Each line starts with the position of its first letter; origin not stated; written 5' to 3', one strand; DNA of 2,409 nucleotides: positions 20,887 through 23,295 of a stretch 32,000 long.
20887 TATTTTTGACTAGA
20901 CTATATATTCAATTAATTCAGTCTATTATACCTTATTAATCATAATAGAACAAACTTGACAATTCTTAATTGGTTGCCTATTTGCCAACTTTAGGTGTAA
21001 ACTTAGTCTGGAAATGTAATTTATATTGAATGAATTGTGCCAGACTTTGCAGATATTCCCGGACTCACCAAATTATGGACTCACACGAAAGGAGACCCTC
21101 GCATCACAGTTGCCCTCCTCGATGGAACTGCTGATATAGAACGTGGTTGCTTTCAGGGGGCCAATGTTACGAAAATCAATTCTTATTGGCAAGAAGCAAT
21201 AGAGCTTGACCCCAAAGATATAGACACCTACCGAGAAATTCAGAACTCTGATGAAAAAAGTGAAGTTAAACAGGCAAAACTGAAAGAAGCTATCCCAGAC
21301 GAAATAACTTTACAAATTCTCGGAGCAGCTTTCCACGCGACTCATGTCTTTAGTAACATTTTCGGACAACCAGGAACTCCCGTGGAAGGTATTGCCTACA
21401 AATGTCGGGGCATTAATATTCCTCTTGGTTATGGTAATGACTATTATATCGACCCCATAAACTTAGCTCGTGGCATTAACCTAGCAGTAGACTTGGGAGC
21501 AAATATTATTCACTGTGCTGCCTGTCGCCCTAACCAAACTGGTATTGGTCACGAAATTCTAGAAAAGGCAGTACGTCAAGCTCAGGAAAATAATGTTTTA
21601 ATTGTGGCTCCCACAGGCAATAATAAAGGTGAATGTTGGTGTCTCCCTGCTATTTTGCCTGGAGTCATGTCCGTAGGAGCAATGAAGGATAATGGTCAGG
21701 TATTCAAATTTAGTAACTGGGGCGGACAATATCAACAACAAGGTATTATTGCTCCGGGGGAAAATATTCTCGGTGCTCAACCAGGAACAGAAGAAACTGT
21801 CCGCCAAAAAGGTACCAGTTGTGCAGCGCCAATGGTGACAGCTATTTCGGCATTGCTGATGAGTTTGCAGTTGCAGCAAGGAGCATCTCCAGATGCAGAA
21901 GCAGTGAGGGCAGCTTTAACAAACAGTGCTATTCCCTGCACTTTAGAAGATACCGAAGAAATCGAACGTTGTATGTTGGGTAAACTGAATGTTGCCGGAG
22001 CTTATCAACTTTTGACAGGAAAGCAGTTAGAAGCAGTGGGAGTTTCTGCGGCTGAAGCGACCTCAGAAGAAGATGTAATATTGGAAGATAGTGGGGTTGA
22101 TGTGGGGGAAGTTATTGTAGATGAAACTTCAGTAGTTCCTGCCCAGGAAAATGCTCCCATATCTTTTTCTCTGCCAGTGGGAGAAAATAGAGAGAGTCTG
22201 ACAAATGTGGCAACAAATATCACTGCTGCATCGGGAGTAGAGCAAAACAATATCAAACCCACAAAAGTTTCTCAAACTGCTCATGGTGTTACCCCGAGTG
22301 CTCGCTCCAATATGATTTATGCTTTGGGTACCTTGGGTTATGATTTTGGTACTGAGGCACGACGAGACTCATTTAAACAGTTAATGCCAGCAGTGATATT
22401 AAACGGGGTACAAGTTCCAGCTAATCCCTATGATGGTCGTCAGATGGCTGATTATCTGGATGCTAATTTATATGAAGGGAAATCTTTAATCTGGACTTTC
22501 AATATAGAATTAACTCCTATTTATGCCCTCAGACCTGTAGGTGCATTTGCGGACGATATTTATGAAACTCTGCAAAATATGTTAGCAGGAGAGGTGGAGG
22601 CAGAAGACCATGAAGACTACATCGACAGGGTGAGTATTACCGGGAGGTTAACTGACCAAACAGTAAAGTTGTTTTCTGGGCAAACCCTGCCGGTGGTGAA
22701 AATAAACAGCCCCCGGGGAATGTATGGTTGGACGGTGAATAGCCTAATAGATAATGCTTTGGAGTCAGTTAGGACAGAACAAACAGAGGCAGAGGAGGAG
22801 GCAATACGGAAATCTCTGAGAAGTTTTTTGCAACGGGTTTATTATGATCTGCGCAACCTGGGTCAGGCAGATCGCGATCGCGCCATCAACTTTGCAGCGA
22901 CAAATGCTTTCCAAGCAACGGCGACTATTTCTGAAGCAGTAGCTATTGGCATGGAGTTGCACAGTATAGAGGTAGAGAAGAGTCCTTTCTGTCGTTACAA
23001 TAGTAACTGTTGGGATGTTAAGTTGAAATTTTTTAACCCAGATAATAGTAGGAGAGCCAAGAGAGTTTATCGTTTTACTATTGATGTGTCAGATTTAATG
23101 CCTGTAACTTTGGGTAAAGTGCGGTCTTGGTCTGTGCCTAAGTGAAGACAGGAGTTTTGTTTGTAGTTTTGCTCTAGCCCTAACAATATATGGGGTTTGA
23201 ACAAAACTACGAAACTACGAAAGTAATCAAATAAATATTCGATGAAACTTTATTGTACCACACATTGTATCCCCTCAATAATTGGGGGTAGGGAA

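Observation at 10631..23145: Complete but fragmented cyanobactin (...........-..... RiPP) gene cluster between aspS and lysS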

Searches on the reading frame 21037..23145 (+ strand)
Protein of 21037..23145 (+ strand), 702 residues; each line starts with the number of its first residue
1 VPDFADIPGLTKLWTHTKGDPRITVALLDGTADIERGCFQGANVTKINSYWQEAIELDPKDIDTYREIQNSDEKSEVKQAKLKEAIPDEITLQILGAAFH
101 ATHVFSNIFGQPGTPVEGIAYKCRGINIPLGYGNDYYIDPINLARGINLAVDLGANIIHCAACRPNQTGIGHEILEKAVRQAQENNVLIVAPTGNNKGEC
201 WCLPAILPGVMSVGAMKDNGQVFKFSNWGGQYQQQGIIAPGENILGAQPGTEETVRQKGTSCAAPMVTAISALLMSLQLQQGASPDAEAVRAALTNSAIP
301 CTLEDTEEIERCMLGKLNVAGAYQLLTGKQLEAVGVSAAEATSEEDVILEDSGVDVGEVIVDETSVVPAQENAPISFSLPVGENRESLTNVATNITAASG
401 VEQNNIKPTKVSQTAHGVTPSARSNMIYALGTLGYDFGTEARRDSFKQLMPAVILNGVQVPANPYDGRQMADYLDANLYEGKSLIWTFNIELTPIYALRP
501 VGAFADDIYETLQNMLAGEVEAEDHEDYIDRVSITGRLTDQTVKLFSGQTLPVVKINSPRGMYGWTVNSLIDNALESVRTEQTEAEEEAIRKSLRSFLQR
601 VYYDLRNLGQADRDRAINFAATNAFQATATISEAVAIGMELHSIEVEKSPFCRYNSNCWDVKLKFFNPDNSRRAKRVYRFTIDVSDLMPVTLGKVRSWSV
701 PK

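Call 3: search_protein_families(library=pfam, proteins=[window:21037-23145:+], max_evalue=0.01)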
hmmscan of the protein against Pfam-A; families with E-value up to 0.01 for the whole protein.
window:21037-23145:+ (702 aa): 3 families
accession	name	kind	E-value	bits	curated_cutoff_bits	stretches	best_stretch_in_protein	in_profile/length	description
PF18065.6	PatG_C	-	1.6e-39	134.9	25.9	1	585-698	2-115/115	PatG C-terminal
PF00082.27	Peptidase_S8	-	5.6e-20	72.3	21.8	1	97-298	53-273/288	Subtilase family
PF18047.6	PatG_D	-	2.5e-15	57.4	27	1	427-537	2-108/111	PatG Domain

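Call 4: search_protein_families(library=ncbifam, proteins=[window:21037-23145:+], max_evalue=0.01)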
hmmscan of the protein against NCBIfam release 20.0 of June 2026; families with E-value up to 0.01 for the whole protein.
window:21037-23145:+ (702 aa): 5 families
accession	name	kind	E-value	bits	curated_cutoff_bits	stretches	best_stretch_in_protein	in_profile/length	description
TIGR03895.1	protease_PatA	subfamily_domain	1.4e-282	938.9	421.05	1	100-701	1-606/606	PatA/PatG family cyanobactin maturation protease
TIGR03921.1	T7SS_mycosin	equivalog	1.9e-29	102.9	278.75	1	139-276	100-245/353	type VII secretion-associated serine protease mycosin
NF033595.1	denti_PrtP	equivalog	1.6e-11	43.5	300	1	178-370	358-547/606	dentilisin complex serine proteinase subunit PrtP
NF049966.1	QH_SP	equivalog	4.5e-07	29.5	165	1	140-298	73-211/219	subtilisin-like serine protease QhpE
NF040809.1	germ_prot_CspBA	exception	0.00037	18.2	1250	1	235-279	434-477/1099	bifunctional germination protease/germinant receptor pseudoprotease CspBA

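Call 13: search_solved_structures(query=window:21037-23145:+, max_evalue=1e-10, show_alignments=2)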
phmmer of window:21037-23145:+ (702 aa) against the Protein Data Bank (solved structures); distinct sequences matched with E-value up to 1e-10: 9.
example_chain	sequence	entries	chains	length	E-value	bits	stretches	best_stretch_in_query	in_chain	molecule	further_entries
4h6x_A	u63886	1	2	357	4.5e-103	349.2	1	7-342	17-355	Thiazoline oxidase/subtilisin-like protease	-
4aks_A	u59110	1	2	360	7.5e-102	345.2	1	7-328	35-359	THIAZOLINE OXIDASE/SUBTILISIN-LIKE PROTEASE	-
4akt_A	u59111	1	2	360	5.4e-101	342.3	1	7-328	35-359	THIAZOLINE OXIDASE/SUBTILISIN-LIKE PROTEASE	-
4uvq_A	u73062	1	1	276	7e-96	325.4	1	421-701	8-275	THIAZOLINE OXIDASE/SUBTILISIN-LIKE PROTEASE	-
4h6w_A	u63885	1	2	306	4.4e-76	260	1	98-331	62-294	N-terminal cyanobactin protease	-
4h6v_A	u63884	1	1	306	1.6e-68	235.1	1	99-332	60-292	Subtilisin-like protein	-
3zxx_A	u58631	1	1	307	2.5e-68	234.4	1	99-331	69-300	SUBTILISIN-LIKE PROTEIN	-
3zxy_A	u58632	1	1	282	1e-67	232.3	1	99-330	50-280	SUBTILISIN-LIKE PROTEIN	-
7xr8_A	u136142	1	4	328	1.1e-11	47.2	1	144-278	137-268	Major intracellular serine protease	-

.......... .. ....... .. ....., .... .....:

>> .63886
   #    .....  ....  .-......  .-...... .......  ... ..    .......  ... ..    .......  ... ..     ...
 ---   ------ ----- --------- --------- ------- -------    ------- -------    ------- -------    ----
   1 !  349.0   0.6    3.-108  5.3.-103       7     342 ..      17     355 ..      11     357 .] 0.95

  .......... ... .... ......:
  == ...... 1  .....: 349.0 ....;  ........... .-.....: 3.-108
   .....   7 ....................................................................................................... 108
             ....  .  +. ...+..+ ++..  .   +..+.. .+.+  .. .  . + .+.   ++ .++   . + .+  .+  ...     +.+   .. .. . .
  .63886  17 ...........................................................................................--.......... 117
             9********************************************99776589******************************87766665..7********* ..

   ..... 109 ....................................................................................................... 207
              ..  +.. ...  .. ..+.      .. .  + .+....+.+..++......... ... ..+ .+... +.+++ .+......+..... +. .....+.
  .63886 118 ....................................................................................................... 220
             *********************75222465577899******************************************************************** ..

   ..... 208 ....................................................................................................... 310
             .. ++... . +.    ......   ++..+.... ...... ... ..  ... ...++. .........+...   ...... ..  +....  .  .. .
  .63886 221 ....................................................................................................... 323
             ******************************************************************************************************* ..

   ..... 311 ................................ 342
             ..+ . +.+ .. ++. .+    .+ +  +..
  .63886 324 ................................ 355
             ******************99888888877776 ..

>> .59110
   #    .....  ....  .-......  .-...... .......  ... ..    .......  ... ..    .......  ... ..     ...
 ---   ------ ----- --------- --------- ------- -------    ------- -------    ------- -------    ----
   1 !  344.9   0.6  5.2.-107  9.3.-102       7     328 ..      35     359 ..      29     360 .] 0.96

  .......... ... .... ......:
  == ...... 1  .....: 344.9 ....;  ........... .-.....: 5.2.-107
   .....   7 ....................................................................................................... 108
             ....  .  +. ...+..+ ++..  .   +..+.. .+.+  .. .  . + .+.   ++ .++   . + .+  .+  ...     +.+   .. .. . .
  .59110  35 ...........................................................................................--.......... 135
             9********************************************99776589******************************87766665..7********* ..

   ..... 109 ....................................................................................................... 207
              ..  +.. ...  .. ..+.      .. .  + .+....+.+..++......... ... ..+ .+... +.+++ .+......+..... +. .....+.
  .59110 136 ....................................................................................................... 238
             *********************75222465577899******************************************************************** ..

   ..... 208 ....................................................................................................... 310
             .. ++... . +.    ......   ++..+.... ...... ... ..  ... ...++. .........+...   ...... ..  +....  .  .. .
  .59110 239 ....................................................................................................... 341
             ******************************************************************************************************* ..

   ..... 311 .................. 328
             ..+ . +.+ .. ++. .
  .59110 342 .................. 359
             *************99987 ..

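Call 39: search_protein_families(library=ncbifam, proteins=[L019:2945-3217:+, L019:9862-10059:-, L019:11461-11682:-, L019:6871-9075:+], max_evalue=0.01)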
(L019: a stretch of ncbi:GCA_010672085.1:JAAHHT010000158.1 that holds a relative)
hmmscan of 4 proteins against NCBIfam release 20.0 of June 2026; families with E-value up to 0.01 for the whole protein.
L019:2945-3217:+ (90 aa): 2 families
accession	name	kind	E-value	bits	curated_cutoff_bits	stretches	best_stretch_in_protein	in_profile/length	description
NF042906.1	Moor_cyan_RiPP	subfamily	6.7e-12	45.7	75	1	23-90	1-63/63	cyanobactin class RiPP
TIGR03678.1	het_cyc_patell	subfamily_domain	3.6e-11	43.2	39.6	1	23-54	1-34/34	microcyclamide/patellamide family RiPP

L019:9862-10059:- (65 aa): 3 families
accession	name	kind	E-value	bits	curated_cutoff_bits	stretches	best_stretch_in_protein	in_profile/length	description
NF042906.1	Moor_cyan_RiPP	subfamily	7.8e-13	48.7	75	1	1-65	1-63/63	cyanobactin class RiPP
TIGR03678.1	het_cyc_patell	subfamily_domain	1.2e-12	48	39.6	1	1-33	1-34/34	microcyclamide/patellamide family RiPP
TIGR04446.1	pren_cyc_PirE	subfamily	0.0091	16.3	35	0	1-65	1-51/51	anacyclamide/piricyclamide family prenylated cyclic peptide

L019:11461-11682:- (73 aa): 2 families
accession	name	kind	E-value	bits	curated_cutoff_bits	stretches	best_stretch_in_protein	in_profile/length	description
TIGR03678.1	het_cyc_patell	subfamily_domain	3.4e-08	33.7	39.6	1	1-32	1-34/34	microcyclamide/patellamide family RiPP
NF042906.1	Moor_cyan_RiPP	subfamily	4.8e-05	23.8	75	1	1-36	1-35/63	cyanobactin class RiPP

L019:6871-9075:+ (734 aa): 7 families
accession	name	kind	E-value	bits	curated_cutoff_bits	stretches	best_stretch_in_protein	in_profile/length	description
TIGR03895.1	protease_PatA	subfamily_domain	6.9e-284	943.3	421.05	2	321-733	183-606/606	PatA/PatG family cyanobactin maturation protease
TIGR03921.1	T7SS_mycosin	equivalog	7.6e-44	150.3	278.75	1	10-238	3-244/353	type VII secretion-associated serine protease mycosin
NF033595.1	denti_PrtP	equivalog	1.5e-12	46.9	300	1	135-245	355-464/606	dentilisin complex serine proteinase subunit PrtP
NF049966.1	QH_SP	equivalog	1.1e-11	44.6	165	1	25-241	2-195/219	subtilisin-like serine protease QhpE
NF040553.1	SGO_0316_fam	subfamily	4.5e-08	31.2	1400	1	63-160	359-464/1486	SGO_0316/SGO_0317 family LPXTG-anchored serine peptidase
NF040809.1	germ_prot_CspBA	exception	1.2e-07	29.8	1250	1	201-240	436-475/1099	bifunctional germination protease/germinant receptor pseudoprotease CspBA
NF042956.1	IteS_antiphage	equivalog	2.8e-05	22.6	900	0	207-242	478-514/747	S8 family anti-phage peptidase IteS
